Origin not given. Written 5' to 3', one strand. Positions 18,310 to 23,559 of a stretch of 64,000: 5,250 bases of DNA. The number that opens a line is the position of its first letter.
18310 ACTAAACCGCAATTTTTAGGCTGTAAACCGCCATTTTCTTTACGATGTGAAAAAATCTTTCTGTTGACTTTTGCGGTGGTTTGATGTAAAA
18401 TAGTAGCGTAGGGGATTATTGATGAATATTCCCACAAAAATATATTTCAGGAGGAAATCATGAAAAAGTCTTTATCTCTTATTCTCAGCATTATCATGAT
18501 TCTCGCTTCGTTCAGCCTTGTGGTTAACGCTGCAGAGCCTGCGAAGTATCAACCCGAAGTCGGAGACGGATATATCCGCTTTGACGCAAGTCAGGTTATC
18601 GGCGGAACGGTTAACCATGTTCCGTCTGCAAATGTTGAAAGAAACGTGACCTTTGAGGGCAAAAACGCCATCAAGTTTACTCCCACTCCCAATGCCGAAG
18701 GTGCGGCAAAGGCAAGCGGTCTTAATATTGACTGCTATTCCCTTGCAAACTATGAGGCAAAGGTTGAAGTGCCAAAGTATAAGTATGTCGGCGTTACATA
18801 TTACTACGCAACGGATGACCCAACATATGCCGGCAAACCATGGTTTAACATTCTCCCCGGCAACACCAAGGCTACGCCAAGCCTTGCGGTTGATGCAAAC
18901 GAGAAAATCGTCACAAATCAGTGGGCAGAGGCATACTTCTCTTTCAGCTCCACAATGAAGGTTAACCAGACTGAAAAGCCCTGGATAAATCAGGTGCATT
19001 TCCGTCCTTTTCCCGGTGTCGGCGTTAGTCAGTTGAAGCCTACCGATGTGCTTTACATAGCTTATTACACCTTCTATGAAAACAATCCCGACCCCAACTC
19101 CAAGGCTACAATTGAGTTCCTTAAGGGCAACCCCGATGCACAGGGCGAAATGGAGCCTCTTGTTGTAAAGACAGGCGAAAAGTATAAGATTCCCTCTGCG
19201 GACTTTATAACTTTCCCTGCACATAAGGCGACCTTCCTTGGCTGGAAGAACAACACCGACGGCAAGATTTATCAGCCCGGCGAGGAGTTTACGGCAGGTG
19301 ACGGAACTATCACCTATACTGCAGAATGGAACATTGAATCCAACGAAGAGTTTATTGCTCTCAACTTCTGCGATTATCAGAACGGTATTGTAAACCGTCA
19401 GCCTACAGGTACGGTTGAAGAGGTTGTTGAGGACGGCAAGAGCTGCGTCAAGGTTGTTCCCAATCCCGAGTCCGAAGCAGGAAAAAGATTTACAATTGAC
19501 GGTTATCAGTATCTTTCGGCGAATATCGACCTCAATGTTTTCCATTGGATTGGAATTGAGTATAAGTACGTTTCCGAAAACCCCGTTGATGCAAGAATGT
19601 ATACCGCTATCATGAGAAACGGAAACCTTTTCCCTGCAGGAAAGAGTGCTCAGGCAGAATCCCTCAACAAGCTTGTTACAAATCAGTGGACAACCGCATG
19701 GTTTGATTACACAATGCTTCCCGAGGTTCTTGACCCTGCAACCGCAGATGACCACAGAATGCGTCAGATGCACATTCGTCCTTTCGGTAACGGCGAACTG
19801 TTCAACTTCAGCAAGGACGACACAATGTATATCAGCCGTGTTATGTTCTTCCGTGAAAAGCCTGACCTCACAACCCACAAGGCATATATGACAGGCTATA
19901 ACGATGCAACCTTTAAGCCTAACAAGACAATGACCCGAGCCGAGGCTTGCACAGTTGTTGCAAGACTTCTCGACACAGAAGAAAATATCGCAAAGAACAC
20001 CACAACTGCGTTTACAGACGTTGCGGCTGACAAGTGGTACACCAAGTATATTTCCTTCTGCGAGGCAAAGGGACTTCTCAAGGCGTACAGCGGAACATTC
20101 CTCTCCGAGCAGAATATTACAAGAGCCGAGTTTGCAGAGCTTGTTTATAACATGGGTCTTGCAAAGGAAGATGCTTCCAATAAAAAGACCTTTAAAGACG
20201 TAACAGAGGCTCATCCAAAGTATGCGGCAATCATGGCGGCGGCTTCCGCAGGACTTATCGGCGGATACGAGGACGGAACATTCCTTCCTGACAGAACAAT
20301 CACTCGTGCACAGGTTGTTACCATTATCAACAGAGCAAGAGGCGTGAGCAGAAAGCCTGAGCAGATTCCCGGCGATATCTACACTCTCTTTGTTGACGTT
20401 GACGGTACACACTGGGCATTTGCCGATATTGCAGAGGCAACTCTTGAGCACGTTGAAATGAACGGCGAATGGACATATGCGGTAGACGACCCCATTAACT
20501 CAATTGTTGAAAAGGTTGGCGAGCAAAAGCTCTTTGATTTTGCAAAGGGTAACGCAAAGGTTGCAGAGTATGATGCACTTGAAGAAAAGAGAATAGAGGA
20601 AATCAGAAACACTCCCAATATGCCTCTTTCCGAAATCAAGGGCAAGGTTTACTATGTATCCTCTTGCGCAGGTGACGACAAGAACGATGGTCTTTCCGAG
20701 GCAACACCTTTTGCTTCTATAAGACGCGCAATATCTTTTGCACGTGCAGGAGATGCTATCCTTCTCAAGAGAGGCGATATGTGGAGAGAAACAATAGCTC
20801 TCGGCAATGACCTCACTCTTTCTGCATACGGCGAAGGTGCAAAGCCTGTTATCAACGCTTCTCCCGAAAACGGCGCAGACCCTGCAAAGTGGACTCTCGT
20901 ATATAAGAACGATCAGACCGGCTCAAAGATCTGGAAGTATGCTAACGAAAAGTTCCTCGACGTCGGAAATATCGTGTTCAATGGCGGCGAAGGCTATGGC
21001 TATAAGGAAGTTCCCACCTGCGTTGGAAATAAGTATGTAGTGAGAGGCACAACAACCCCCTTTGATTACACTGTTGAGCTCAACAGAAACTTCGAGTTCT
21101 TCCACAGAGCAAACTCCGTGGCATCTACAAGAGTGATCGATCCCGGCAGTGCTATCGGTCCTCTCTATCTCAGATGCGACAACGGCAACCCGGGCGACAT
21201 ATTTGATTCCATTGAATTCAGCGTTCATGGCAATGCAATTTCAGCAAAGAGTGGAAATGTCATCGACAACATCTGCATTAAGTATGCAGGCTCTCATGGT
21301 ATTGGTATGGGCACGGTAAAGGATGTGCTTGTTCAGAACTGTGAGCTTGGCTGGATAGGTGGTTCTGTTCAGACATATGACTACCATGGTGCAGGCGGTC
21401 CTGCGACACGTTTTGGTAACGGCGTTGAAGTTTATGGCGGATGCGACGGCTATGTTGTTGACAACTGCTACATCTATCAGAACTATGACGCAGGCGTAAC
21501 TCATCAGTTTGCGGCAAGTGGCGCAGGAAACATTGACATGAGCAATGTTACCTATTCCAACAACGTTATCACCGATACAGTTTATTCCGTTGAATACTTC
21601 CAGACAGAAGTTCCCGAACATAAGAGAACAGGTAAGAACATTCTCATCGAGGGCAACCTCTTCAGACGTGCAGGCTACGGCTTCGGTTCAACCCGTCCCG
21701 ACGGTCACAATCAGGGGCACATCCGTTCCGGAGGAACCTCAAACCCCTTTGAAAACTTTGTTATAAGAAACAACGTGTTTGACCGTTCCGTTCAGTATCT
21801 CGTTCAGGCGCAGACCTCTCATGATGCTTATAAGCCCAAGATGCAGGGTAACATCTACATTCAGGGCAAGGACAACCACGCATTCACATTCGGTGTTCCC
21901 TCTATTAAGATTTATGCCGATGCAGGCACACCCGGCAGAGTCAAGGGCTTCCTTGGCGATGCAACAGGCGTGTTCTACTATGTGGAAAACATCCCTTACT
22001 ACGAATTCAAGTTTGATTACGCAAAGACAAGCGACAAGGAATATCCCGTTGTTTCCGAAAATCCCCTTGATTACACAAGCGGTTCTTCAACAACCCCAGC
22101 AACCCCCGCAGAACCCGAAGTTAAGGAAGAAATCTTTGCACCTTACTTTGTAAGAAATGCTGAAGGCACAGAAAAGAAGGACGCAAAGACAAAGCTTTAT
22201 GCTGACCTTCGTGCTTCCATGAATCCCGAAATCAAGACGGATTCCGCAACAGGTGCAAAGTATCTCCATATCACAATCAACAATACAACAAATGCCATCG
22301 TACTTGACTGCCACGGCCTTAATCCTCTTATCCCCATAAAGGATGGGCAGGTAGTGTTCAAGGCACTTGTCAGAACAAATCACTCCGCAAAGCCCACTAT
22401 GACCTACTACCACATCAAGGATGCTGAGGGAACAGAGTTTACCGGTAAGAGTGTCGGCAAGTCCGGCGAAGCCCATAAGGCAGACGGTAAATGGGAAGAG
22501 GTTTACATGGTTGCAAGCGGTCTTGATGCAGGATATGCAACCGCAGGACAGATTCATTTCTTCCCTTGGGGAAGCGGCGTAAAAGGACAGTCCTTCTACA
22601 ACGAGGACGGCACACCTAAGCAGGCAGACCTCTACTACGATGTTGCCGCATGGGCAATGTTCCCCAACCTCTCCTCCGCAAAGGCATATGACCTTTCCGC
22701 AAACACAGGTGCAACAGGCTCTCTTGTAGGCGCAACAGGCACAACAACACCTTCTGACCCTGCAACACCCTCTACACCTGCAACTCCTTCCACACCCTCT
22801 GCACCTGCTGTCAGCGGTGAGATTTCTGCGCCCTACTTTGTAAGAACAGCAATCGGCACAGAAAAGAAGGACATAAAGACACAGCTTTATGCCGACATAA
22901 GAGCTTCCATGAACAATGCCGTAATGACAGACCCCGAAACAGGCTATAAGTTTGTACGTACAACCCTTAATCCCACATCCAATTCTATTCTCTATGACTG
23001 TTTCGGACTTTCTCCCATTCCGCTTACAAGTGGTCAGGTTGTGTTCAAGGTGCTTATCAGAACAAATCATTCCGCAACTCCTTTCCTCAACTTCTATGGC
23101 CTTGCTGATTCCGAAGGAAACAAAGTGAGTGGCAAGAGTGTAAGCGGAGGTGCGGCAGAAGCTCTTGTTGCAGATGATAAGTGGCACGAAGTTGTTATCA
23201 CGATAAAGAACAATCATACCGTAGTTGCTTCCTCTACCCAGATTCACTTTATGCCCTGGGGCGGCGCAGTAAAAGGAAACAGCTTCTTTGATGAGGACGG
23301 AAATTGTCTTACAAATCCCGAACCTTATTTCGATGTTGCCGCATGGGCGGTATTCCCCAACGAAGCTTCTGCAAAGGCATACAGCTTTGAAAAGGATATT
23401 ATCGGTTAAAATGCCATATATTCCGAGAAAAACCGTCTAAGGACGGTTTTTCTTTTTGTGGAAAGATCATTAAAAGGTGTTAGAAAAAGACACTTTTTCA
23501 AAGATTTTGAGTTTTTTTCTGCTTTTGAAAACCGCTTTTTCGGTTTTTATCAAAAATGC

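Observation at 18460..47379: Seven paralogues of one uncharacterised right-handed beta-helix module, in two loci and three cellular addresses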

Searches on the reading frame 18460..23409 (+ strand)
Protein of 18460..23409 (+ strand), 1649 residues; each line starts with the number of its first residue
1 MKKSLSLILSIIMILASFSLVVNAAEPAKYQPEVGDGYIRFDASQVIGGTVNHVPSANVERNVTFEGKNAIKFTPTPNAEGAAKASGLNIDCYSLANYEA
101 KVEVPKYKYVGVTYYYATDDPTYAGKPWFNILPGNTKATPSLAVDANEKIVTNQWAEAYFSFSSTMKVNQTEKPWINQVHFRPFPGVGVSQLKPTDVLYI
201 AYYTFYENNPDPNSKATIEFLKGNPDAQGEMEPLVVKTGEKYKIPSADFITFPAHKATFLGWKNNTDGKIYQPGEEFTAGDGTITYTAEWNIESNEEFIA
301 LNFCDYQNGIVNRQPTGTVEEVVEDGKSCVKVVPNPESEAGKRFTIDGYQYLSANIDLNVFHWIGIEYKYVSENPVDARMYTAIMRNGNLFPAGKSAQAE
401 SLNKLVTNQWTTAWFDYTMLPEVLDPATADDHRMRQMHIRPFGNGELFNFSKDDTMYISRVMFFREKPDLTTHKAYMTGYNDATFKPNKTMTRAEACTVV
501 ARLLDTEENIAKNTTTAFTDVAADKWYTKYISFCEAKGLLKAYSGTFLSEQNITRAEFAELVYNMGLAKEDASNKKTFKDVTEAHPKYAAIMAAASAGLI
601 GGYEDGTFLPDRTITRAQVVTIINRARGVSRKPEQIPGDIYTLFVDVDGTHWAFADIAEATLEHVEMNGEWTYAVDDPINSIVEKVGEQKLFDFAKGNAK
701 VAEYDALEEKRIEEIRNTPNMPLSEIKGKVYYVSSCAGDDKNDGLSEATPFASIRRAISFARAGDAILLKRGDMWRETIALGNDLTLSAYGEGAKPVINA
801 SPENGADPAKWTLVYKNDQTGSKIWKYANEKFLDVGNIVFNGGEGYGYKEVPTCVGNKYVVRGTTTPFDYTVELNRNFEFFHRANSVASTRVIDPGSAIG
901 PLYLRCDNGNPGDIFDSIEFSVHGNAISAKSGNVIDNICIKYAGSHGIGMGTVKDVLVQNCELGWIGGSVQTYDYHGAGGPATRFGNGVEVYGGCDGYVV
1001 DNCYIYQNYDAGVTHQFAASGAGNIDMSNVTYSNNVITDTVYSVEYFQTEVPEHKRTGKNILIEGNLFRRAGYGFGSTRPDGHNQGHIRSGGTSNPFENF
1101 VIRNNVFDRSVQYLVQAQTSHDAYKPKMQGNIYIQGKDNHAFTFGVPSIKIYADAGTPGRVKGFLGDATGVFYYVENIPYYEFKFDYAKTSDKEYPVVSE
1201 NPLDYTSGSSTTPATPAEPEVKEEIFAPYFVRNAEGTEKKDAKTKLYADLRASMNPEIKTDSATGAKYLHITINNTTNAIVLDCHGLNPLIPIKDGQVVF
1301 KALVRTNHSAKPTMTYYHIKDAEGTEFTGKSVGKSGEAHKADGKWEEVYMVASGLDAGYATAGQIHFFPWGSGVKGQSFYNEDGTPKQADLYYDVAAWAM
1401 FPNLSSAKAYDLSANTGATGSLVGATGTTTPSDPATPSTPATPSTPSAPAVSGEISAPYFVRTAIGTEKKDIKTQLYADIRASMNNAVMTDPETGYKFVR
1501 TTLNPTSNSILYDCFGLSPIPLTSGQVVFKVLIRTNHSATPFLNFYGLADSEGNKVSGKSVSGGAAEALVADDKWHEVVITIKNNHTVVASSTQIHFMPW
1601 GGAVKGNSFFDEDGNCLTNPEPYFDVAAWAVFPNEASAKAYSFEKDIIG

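Call 3: search_protein_families(library=pfam, proteins=[window:18460-23409:+], max_evalue=0.01)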
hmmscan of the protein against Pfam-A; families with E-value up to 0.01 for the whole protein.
window:18460-23409:+ (1649 aa): 1 family
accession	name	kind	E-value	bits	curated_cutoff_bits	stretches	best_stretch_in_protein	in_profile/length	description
PF00395.25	SLH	-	6.1e-31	106.6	20.8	3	577-619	1-43/44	S-layer homology domain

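Call 8: search_protein_families(library=ncbifam, proteins=[window:18460-23409:+], max_evalue=0.1)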
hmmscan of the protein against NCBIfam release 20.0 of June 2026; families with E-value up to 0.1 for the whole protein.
window:18460-23409:+ (1649 aa): 1 family
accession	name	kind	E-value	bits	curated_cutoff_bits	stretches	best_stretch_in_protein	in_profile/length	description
NF033190.2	inl_like_NEAT_1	exception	1.8e-12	46.4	1275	2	465-564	652-750/754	NEAT domain-containing leucine-rich repeat protein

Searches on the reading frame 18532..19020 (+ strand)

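Call 45: search_protein_families(library=pfam, proteins=[window:18532-19020:+], max_evalue=10)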
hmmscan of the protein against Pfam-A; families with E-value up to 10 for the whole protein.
window:18532-19020:+ (163 aa): 1 family
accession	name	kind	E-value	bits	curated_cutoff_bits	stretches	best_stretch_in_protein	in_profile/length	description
PF21648.2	M1E1E6-like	-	0.001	19.7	27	1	67-155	16-103/104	Integron cassette protein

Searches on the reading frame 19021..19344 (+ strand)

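Call 45: search_protein_families(library=pfam, proteins=[window:19021-19344:+], max_evalue=10)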
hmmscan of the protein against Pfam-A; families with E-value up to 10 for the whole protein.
window:19021-19344:+ (108 aa): 1 family
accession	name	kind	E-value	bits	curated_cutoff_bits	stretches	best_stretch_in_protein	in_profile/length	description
PF02494.22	HYR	-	0.045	14.5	21.7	1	76-102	40-66/81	HYR domain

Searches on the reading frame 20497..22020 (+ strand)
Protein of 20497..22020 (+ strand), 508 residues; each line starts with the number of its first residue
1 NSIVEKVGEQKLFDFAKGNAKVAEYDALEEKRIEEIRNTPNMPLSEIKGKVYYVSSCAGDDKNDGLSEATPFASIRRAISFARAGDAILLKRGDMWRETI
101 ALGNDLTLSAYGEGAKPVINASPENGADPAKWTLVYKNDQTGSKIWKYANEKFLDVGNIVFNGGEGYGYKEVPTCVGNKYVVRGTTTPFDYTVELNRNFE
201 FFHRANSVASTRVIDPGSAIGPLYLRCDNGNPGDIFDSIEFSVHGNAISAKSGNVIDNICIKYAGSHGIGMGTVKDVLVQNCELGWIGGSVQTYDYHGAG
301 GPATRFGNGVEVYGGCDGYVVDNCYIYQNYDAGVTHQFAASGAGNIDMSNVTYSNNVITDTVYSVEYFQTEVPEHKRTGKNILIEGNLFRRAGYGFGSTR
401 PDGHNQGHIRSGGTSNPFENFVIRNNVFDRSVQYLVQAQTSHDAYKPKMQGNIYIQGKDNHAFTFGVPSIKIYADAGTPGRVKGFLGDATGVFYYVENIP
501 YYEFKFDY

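Call 7: search_solved_structures(query=A1, max_evalue=10, show_alignments=2)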
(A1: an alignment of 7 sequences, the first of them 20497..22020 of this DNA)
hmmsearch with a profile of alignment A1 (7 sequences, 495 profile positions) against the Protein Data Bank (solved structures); distinct sequences matched with E-value up to 10: 6.
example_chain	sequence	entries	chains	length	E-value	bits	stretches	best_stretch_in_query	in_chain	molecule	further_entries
7v6m_A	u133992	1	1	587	8.7e-13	51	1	32-108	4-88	Fibronectin type III domain-containing protein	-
6kqs_A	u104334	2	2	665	1.8e-12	49.9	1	18-108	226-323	lacto-N-biosidase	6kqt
5olq_A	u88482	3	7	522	0.001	21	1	36-82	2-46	Rhamnogalacturonan lyase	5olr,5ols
6jsc_A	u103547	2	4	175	0.57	12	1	224-301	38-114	Hypothetical membrane protein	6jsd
1h0l_A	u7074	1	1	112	1.4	10.7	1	293-352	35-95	MAJOR PRION PROTEIN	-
6jsa_A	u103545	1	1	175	1.6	10.5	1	224-301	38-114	Hypothetical membrane protein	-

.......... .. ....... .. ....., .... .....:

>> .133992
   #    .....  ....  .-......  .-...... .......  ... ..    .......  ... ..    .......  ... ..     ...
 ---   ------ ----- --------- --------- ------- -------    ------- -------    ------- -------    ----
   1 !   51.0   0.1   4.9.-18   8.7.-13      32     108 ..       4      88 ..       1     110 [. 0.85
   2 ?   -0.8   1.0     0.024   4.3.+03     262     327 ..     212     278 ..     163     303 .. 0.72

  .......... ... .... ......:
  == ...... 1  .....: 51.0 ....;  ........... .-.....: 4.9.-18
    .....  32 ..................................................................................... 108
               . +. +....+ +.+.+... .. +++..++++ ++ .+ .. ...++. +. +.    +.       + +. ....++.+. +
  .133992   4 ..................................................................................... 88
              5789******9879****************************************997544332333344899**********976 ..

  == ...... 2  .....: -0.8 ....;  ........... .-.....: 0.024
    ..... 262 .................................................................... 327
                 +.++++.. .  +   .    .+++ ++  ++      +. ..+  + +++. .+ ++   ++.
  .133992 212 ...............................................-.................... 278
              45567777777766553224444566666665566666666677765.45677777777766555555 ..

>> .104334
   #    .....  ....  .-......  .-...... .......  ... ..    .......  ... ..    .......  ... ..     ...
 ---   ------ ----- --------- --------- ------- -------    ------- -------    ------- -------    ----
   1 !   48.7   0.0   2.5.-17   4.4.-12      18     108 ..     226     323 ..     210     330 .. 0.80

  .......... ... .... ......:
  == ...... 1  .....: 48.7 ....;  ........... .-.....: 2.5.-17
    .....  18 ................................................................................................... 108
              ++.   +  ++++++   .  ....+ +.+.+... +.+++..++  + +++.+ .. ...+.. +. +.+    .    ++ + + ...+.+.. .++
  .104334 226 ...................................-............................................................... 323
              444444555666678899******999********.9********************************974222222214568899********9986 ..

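Call 9: find_homologous_proteins(query=A1, max_evalue=0.00001)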
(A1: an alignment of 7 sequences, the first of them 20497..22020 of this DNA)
Query A1 (7 sequences) (508 aa, profile of the alignment): 942 proteins with E <= 0.00001 among 8000 candidates; the best 120 are listed.
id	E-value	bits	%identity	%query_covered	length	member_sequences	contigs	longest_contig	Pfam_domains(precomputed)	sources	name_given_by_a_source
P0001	2.5e-228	777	53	97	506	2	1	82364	PF22842.4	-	-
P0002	9.6e-228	775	43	94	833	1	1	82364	PF00756.27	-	-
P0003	1.5e-205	702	41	93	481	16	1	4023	PF13229.13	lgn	-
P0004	1.6e-204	698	53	97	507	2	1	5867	PF07602.18,PF22842.4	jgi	-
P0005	8.4e-202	689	53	97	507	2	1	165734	PF22842.4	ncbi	-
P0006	7.5e-200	683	53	97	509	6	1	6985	PF22842.4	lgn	-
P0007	3.6e-199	681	52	97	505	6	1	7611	PF22842.4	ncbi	-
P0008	1.8e-198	678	52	97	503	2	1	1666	PF13229.13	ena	-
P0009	7.0e-198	676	52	97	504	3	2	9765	-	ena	-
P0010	2.6e-197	675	51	97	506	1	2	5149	PF22842.4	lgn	-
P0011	1.8e-194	665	52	97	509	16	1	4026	PF22842.4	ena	-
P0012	3.4e-194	664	52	97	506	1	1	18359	PF22842.4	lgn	-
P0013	5.5e-192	657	50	97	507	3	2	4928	-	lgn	-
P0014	7.5e-191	653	41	80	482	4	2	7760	-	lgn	-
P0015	1.4e-190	652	54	97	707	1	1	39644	-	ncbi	-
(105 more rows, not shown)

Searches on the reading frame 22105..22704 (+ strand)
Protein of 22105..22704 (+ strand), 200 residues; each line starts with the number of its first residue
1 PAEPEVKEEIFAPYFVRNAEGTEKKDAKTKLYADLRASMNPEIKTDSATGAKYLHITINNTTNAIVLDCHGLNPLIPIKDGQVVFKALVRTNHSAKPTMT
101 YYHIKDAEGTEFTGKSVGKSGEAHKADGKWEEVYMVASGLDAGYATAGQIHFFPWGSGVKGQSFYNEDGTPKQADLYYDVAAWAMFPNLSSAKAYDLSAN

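Call 45: search_protein_families(library=pfam, proteins=[window:22105-22704:+], max_evalue=10)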
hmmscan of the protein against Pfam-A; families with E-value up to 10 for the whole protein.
window:22105-22704:+ (200 aa): 0 families

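Call 64: predict_structure(alignment_id=A7)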
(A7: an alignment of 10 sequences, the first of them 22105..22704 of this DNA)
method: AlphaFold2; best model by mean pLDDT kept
length: 200 residues; sequences in the alignment: 10
mean_pLDDT: 87.6   pTM: 0.84
mean pLDDT of the five models: 87.6, 87.4, 84.3, 83.7, 78.5
residues with pLDDT >= 90: 129; 70-90: 54; 50-70: 9; < 50: 8
segments of 3 or more residues with pLDDT < 50: 1-4, 23-26
pLDDT, mean of each block of 10 residues (from residue 1): 63 89 55 83 90 93 92 87 93 93 93 86 86 91 91 93 96 94 93 92
secondary structure, 60 per line:
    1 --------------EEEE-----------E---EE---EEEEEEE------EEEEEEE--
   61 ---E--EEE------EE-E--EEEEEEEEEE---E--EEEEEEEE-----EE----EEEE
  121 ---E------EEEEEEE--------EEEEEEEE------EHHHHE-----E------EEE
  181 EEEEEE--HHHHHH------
elements in order: E15-18 E39-45 E52-58 E67-69 E82-91 E98-105 E117-120 E131-137 E146-153 H161-164 E178-186 H189-194

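Call 66: fold_search(model_id=the predicted structure, library=pdb)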
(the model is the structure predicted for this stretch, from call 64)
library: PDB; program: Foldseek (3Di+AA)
matches with E <= 10: 1171; with E <= 0.001: 35
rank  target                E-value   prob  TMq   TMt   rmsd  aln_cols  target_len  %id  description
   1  8qx6_B                3.0e-05  1.00  0.44  0.51   7.0       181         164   13  Novel laminarin-binding CBM X584 (released 2024-09-18)
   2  6zps_AAA              3.8e-05  1.00  0.39  0.15  14.0       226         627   12  Structure of Unliganded MgGH51 a-L-Arabinofuranosidase Crystal Type 3 Collected at 2.75 A (released 2020-11-11)
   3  4xup_C                4.2e-05  1.00  0.48  0.57   6.0       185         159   11  Structure of the N-terminal CBM22-1-CBM22-2 tandem domain from Paenibacillus barcinonensis Xyn10C (released 2015-06-03)
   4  4xup_E                5.0e-05  1.00  0.48  0.57   6.0       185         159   12  Structure of the N-terminal CBM22-1-CBM22-2 tandem domain from Paenibacillus barcinonensis Xyn10C (released 2015-06-03)
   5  4xuo_A                6.6e-05  1.00  0.47  0.57   5.7       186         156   11  Structure of the CBM22-1 xylan-binding domain from Paenibacillus barcinonensis Xyn10C (released 2015-06-03)
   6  8iq9_A                9.1e-05  1.00  0.41  0.17   5.4       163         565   10  Crystal structure of trimeric K2-2 TSP in complex with tetrasaccharide and octasaccharide (released 2024-02-21)
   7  8qx6_A                1.1e-04  1.00  0.42  0.49   6.9       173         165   14  Novel laminarin-binding CBM X584 (released 2024-09-18)
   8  8iq5_D                1.2e-04  1.00  0.40  0.17   5.0       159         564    9  Crystal structure of trimeric K2-2 TSP (released 2024-02-21)
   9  4qpw_A                1.4e-04  1.00  0.36  0.47   6.9       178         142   10  BiXyn10A CBM1 with Xylohexaose Bound (released 2014-08-13)
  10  1uxz_A                1.5e-04  1.00  0.44  0.63   5.8       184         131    8  Carbohydrate binding module (CBM6cm-2) from Cellvibrio mixtus lichenase 5A (released 2004-03-11)
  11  8iq5_A                1.5e-04  1.00  0.40  0.17   5.0       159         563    9  Crystal structure of trimeric K2-2 TSP (released 2024-02-21)
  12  4mgs                  1.6e-04  0.96  0.23  0.29  15.6       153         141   15  BiXyn10A CBM1 APO (released 2014-08-20)
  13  8iq9_B                2.1e-04  1.00  0.37  0.16   6.3       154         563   11  Crystal structure of trimeric K2-2 TSP in complex with tetrasaccharide and octasaccharide (released 2024-02-21)
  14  5fui                  2.3e-04  1.00  0.41  0.61   5.2       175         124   11  Crystal structure of the C-terminal CBM6 of LamC a marine laminarianse from Zobellia galactanivorans (released 2016-03-02)
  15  1uy0_A                2.5e-04  1.00  0.43  0.61   5.3       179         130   12  Carbohydrate binding module (CBM6cm-2) from Cellvibrio mixtus lichenase 5A in complex with glc-1,3-glc-1,4-glc-1,3-glc (released 2004-03-11)
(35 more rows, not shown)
